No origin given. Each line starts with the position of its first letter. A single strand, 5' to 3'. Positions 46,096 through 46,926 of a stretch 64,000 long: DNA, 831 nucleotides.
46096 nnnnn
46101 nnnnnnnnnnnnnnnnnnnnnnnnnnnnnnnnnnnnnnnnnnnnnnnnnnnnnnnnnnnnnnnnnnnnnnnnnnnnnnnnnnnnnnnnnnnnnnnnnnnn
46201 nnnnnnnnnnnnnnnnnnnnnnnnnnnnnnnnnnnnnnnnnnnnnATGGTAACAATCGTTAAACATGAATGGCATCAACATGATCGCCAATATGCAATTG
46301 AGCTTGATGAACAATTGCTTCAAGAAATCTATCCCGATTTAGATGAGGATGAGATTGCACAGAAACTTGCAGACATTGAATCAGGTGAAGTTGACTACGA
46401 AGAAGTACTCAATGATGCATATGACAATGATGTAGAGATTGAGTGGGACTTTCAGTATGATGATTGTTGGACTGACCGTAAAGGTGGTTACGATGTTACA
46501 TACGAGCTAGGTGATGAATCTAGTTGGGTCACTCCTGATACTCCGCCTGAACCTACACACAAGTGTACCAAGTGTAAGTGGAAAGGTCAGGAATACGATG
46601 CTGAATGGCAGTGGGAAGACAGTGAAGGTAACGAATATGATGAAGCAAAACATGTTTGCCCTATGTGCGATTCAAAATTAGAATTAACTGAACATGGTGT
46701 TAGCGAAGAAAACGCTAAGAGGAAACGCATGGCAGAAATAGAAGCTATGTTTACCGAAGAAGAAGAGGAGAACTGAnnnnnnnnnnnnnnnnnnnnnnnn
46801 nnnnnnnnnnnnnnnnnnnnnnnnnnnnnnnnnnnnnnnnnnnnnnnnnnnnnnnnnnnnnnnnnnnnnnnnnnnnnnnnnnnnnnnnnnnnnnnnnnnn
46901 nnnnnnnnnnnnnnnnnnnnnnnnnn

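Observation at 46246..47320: Tandem pair of extremely acidic, Trp-rich proteins (DNA-mimic candidates) downstream of dnaK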

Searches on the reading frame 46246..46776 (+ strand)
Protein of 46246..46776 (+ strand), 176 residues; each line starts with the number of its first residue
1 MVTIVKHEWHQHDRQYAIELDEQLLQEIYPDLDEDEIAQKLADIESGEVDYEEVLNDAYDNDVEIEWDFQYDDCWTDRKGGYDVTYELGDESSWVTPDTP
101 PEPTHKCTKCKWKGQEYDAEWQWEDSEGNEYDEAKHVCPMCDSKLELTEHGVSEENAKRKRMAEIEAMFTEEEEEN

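Call 4: search_protein_families(library=pfam, proteins=[window:46246-46776:+], max_evalue=1)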
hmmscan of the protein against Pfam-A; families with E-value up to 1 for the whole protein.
window:46246-46776:+ (176 aa): 2 families
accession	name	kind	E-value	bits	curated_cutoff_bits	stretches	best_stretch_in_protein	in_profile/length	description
PF04423.19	Rad50_zn_hook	-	0.043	14.1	24.3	1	129-146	13-30/52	Rad50 zinc hook motif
PF03902.18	Gal4_dimer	-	0.28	11.8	22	1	22-39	16-33/54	Gal4-like dimerisation domain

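Call 5: search_protein_families(library=phrogs, proteins=[window:46246-46776:+], max_evalue=0.1)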
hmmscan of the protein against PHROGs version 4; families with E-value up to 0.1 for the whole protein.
window:46246-46776:+ (176 aa): 0 families

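Call 11: search_dna_similar(query=window:46246-46776:+, collection=phages, mode=protein, max_evalue=0.01)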
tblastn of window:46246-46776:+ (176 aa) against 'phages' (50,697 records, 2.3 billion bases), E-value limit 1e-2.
No match.

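Call 12: find_related_loci(query=window:46246-46776:+, collection=viral_contigs, flank=6000)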
Query window:46246-46776:+ (176 aa) in viral_contigs; peptide patterns used: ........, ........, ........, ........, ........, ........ (x = any residue, [..] = any of these).
168 stretches matched a pattern; 167 encode a relative of the query (tblastn E <= 1e-3); the best 80 are kept; 80 distinct loci.
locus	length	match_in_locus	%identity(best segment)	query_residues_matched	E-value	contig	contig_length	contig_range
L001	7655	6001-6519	87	1-173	4e-101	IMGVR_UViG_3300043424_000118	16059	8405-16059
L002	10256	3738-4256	87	1-173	5e-101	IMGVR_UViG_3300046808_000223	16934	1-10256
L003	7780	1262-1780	81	1-173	2e-95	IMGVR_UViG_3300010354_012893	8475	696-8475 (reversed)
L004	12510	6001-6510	82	1-170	2e-92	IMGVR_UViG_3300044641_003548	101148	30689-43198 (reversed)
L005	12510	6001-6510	82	1-170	2e-92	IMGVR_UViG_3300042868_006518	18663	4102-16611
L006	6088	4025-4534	82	1-170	2e-92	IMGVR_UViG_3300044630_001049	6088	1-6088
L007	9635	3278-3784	79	1-169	1e-89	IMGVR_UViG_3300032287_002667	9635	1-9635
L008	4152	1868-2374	78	1-171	5e-89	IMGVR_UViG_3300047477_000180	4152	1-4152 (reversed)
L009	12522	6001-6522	76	1-174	4e-89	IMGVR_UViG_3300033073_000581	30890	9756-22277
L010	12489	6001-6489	80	1-163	3e-87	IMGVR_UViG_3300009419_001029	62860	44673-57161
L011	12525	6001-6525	75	1-175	2e-87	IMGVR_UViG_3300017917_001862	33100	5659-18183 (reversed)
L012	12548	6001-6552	73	1-174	2e-86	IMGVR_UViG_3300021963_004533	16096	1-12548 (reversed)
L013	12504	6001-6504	76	1-168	6e-84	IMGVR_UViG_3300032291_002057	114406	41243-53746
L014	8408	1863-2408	68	1-172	6e-82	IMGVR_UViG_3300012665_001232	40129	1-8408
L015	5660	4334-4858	72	1-175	6e-81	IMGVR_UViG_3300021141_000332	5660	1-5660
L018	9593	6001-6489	75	1-163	2e-80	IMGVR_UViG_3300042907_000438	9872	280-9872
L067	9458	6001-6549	62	1-176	5e-71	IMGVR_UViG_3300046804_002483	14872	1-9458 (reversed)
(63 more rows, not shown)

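Call 17: find_homologous_proteins(query=window:46246-46776:+, max_evalue=0.001)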
Query window:46246-46776:+ (176 aa): 733 proteins with E <= 0.001 among 778 candidates; the best 120 are listed.
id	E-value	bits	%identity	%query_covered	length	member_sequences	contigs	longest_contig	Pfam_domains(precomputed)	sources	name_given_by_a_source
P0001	6.0e-115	400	100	100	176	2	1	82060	-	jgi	jgi:hypothetical protein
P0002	1.6e-103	362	90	98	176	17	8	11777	-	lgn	-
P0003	3.9e-99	348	87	98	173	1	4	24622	-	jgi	jgi:hypothetical protein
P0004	2.0e-98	346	86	99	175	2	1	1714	-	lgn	-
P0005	2.9e-98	345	84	98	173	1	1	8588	-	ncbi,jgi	jgi:hypothetical protein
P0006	5.9e-98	344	85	99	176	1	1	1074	-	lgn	-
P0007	2.2e-97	342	87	99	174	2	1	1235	-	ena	-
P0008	1.9e-96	339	85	99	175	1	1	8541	-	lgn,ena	-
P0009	4.7e-96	338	84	98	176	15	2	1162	-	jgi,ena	-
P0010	9.7e-96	337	85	99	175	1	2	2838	-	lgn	-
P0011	3.0e-94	332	83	99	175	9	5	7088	-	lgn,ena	-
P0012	1.2e-93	330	84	97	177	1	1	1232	-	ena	-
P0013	1.4e-93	330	81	98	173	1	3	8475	-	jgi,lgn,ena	jgi:hypothetical protein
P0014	1.4e-93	330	83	99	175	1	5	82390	-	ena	-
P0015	3.0e-93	329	83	99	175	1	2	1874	-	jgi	jgi:hypothetical protein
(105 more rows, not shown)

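Call 27: search_solved_structures(query=A1, max_evalue=1)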
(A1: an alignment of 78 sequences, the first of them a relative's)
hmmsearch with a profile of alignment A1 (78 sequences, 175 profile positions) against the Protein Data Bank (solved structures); distinct sequences matched with E-value up to 1: 1.
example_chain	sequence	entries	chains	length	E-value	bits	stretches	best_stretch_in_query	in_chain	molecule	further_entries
6z35_A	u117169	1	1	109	0.084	15.9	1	21-98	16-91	Maquette 2-1ip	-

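Call 33: predict_structure(alignment_id=A1)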
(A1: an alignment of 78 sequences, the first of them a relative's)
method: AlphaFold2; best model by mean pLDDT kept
length: 176 residues; sequences in the alignment: 78
mean_pLDDT: 79.0   pTM: 0.44
mean pLDDT of the five models: 79.0, 77.4, 70.7, 70.0, 67.0
residues with pLDDT >= 90: 13; 70-90: 129; 50-70: 26; < 50: 8
segments of 3 or more residues with pLDDT < 50: 75-80
pLDDT, mean of each block of 10 residues (from residue 1): 73 74 85 86 81 83 82 54 66 68 89 88 86 86 88 88 82 53
secondary structure, 60 per line:
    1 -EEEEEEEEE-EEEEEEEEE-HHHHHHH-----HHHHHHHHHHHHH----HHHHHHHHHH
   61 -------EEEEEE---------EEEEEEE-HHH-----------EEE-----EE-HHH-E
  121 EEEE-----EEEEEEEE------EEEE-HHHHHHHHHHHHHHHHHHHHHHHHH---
elements in order: E2-10 E12-20 H22-28 H34-46 H51-60 E68-73 E83-89 E105-107 E120-124 E130-137 E144-147 H149-173

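Call 61: find_encoding_contigs(protein=P0001, flank=3000, max_places=3)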
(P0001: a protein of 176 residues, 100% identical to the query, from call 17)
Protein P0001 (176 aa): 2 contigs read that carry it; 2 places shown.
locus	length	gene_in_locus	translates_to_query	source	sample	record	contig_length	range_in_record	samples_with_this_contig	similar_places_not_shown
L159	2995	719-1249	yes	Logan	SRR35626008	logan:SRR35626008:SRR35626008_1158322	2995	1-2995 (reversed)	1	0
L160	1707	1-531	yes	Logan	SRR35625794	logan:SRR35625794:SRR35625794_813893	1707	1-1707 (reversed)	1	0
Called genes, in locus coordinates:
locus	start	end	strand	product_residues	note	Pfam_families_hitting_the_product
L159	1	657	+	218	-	?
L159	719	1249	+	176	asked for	-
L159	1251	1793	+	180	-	-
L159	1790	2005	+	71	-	-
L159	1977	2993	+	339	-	?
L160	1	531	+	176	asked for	?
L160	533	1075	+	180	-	-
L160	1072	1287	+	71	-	-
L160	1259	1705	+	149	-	?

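Call 70: search_protein_families(library=pfam, proteins=[L018:6001-7323:+, L067:4898-5818:+], max_evalue=0.05)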
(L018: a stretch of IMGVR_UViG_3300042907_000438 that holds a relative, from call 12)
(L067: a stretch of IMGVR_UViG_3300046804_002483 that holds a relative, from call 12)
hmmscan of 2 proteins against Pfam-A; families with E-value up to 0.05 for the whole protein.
L018:6001-7323:+ (440 aa): 0 families

L067:4898-5818:+ (306 aa): 0 families

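Call 79: search_protein_families(library=ncbifam, proteins=[window:46246-46776:+, L018:6001-7323:+], max_evalue=0.1)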
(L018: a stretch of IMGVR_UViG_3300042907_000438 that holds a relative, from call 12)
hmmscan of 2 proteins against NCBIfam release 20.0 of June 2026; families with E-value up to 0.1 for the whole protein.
window:46246-46776:+ (176 aa): 0 families

L018:6001-7323:+ (440 aa): 0 families
